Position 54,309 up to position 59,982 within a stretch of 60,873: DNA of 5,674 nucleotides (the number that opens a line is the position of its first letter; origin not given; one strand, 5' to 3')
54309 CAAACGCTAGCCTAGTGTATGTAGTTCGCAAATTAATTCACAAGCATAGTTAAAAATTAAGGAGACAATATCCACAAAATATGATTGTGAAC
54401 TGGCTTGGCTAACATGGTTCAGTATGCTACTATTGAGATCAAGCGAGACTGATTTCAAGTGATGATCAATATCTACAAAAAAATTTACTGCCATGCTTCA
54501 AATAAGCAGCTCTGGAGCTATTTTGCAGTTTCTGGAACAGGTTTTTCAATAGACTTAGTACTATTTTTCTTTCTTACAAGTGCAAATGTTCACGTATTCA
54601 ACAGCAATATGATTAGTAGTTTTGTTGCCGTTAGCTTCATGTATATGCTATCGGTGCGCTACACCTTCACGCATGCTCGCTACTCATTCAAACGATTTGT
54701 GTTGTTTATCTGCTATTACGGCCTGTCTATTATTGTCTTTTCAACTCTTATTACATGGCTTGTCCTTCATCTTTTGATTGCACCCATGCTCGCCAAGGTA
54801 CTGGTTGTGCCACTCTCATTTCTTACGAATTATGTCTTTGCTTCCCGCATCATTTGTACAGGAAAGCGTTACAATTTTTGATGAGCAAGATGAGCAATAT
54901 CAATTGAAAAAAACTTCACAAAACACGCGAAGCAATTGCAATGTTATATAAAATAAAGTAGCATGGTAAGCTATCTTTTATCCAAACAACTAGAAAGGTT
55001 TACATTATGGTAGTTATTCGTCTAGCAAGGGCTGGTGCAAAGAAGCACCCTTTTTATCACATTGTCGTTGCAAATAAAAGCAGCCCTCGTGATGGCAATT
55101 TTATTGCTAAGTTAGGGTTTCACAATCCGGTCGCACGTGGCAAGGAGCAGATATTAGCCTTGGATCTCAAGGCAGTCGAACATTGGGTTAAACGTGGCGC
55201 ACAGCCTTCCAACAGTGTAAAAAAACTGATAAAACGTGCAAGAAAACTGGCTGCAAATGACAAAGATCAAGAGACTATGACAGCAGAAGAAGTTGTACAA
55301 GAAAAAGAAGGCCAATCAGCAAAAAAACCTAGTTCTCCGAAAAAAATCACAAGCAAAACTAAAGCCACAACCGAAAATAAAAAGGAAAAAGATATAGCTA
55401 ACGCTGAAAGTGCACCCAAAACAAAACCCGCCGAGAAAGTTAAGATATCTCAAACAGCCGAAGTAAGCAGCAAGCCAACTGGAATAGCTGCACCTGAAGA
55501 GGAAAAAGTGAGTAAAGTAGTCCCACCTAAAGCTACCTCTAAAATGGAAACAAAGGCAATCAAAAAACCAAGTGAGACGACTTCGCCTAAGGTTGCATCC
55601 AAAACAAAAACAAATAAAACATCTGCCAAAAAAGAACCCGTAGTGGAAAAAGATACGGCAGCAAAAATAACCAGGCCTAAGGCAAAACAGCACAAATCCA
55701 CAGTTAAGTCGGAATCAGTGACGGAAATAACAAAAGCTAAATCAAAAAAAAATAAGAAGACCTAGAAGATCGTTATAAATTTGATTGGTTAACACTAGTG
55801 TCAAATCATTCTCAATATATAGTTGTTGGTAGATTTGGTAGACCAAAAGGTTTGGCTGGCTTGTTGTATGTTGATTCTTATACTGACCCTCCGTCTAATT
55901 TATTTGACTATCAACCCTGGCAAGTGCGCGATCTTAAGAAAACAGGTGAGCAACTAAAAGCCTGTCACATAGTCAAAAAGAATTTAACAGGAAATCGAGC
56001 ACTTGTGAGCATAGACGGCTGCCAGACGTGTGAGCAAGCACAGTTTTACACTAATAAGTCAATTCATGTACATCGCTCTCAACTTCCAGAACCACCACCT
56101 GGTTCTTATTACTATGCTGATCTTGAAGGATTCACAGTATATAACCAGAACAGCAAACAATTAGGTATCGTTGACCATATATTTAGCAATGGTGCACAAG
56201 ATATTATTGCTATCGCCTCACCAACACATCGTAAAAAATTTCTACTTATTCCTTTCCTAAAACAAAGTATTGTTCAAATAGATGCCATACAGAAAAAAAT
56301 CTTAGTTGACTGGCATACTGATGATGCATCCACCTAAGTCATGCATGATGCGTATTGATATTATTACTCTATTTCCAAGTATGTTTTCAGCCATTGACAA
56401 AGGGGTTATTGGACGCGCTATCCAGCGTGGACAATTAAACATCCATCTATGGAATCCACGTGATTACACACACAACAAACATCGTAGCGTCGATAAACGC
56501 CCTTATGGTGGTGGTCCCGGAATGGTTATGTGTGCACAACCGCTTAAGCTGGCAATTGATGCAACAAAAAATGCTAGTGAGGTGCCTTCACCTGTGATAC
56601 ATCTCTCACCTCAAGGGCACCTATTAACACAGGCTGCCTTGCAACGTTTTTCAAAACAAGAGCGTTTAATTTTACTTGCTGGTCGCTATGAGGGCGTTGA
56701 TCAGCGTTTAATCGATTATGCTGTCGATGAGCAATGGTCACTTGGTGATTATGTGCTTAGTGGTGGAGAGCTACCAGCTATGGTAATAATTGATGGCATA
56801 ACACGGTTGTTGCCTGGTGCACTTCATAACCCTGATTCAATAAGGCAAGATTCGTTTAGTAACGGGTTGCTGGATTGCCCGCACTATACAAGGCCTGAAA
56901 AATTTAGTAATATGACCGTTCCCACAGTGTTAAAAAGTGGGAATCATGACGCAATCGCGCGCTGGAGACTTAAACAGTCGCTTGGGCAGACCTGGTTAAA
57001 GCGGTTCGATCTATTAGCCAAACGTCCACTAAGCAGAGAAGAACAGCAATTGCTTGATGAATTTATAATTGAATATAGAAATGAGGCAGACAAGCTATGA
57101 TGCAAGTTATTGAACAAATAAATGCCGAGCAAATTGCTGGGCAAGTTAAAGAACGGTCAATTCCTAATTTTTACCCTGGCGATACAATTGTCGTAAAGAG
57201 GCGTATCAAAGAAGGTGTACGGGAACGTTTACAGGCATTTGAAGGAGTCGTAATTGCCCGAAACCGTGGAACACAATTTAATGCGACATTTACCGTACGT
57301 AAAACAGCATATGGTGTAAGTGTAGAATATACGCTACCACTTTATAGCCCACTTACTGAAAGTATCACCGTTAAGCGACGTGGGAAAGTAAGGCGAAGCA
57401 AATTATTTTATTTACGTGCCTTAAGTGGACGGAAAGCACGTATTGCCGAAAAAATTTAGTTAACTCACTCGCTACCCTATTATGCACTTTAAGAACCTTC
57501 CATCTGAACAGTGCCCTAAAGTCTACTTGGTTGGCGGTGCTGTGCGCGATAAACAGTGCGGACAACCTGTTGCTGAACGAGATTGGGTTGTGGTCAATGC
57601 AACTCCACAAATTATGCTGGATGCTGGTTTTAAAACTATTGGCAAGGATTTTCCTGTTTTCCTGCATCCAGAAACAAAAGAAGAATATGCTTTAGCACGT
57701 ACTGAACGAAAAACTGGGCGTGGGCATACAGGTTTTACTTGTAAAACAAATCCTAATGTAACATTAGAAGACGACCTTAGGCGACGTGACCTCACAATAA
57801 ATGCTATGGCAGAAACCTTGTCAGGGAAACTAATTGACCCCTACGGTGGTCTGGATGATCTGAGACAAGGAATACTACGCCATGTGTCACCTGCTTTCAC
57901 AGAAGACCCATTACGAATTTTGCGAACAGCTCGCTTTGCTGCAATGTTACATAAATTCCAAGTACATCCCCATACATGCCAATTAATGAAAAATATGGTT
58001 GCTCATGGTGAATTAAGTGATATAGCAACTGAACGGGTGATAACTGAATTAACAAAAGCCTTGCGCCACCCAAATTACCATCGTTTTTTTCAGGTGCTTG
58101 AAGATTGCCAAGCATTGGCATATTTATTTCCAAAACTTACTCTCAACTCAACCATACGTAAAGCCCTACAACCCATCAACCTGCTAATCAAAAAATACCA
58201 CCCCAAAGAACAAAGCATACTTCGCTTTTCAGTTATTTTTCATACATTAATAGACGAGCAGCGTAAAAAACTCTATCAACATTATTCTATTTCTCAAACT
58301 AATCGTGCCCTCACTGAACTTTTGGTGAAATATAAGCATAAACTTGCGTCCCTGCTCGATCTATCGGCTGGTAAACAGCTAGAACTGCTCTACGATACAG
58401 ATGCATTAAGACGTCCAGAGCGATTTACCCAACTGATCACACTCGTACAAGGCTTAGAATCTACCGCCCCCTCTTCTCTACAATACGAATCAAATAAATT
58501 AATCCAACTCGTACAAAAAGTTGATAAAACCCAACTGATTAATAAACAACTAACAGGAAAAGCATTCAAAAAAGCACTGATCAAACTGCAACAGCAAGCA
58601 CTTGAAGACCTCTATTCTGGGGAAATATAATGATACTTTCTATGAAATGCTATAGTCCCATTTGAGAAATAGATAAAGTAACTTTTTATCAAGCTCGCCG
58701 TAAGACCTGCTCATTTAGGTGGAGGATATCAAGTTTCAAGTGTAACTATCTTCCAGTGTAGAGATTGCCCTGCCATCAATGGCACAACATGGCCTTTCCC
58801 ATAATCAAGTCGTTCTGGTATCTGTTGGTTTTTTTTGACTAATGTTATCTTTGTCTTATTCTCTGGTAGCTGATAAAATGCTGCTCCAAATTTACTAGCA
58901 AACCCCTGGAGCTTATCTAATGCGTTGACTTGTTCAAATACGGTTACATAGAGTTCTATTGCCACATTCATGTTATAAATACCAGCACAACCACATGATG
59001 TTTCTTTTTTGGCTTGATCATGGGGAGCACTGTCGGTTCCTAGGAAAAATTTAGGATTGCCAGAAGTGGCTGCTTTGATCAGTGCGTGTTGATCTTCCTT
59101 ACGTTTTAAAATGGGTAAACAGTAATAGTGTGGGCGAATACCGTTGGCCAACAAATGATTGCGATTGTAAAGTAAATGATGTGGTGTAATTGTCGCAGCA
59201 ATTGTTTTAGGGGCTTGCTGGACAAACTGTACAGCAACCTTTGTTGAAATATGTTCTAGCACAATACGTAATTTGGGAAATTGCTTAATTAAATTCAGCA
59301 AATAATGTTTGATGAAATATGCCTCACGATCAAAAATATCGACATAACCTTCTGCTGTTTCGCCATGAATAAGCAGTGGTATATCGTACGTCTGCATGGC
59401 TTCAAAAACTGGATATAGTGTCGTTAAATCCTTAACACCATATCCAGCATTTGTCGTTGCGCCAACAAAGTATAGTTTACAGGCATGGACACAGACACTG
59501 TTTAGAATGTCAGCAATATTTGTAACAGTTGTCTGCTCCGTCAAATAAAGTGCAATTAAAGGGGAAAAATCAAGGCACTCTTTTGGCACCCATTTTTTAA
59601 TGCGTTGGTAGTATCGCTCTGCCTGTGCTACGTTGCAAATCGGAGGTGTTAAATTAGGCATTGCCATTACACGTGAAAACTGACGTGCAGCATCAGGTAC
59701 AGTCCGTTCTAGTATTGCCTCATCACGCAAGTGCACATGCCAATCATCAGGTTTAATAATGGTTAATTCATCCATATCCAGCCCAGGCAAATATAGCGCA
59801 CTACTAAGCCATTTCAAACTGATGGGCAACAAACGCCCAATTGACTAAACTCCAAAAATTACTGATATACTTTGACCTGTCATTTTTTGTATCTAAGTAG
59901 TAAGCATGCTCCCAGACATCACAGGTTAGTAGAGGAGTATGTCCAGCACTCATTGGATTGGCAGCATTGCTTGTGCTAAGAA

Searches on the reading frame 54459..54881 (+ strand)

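Call 19: search_protein_families(library=pfam, proteins=[window:54459-54881:+], max_evalue=0.001)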
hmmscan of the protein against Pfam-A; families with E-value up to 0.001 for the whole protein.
window:54459-54881:+ (140 aa): 1 family
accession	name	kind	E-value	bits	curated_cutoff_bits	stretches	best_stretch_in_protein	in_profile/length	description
PF04138.20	GtrA_DPMS_TM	-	9.4e-13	48.8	26.1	1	21-132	2-116/117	GtrA/DPMS, transmembrane domain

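Call 57: search_protein_families(library=phrogs, proteins=[window:54459-54881:+], max_evalue=0.1)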
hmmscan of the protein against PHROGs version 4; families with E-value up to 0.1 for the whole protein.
window:54459-54881:+ (140 aa): 1 family
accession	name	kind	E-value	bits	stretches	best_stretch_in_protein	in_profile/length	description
phrog_2224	-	moron, auxiliary metabolic gene and host takeover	0.0027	19.2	1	34-132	21-115/120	GtrA-like O-antigen conversion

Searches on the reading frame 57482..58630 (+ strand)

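Call 19: search_protein_families(library=pfam, proteins=[window:57482-58630:+], max_evalue=0.001)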
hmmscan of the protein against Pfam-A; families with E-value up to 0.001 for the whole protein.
window:57482-58630:+ (382 aa): 2 families
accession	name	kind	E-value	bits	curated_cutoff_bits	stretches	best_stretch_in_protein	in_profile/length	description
PF01743.26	PolyA_pol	-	4.2e-18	66.4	23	1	14-133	1-126/126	Poly A polymerase head domain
PF12627.12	PolyA_pol_RNAbd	-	2.5e-12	46.8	22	1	159-219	2-60/64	Probable RNA and SrmB- binding site of polymerase A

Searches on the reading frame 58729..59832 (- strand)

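Call 19: search_protein_families(library=pfam, proteins=[window:58729-59832:-], max_evalue=0.001)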
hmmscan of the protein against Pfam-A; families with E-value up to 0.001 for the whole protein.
window:58729-59832:- (367 aa): 2 families
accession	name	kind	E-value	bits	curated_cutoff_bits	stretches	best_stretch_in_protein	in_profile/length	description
PF01979.26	Amidohydro_1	-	1.8e-10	41.1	25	1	30-329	8-307/345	Amidohydrolase family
PF04909.20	Amidohydro_2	-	0.00023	21.5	26.4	1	122-195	107-179/289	Amidohydrolase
